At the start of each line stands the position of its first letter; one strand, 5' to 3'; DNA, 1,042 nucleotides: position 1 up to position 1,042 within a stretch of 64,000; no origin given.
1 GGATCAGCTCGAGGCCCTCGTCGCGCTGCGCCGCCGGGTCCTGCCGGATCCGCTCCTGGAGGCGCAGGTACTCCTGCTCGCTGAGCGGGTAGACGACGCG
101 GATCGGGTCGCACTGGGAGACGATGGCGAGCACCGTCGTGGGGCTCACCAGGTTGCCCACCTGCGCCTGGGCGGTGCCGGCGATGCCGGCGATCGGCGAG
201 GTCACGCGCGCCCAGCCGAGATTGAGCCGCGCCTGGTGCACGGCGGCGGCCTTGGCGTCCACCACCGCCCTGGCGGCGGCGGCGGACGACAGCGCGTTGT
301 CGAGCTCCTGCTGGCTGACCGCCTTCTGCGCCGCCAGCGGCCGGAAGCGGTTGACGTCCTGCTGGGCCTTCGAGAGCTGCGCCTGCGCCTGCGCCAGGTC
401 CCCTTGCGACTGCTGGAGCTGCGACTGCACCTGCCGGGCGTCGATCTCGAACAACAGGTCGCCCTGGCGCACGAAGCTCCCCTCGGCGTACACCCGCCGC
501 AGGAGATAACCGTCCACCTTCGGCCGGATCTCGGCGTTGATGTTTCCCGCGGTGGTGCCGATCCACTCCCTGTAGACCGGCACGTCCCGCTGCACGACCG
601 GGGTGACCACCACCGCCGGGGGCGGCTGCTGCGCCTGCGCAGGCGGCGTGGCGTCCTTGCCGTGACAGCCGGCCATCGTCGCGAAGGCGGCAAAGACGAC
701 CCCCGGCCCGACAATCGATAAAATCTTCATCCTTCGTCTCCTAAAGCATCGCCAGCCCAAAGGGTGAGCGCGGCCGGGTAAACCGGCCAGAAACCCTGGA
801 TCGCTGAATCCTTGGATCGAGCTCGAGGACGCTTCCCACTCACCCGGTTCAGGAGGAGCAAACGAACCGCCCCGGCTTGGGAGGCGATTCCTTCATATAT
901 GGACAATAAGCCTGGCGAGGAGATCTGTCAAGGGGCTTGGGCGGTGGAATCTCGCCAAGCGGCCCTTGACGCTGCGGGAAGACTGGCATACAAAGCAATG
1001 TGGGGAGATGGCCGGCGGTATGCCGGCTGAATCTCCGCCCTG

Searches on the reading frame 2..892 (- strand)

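Call 49: search_protein_families(library=pfam, proteins=[window:2-892:-], max_evalue=0.001)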
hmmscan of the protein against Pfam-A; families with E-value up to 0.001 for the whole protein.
window:2-892:- (297 aa): 2 families
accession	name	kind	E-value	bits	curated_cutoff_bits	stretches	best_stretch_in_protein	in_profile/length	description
PF13437.12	HlyD_3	-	2.6e-06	28.6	22.2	0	230-278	2-50/106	HlyD family secretion protein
PF16576.10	HlyD_D23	-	5.3e-06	26.3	30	1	120-278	20-159/214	Barrel-sandwich domain of CusB or HlyD membrane-fusion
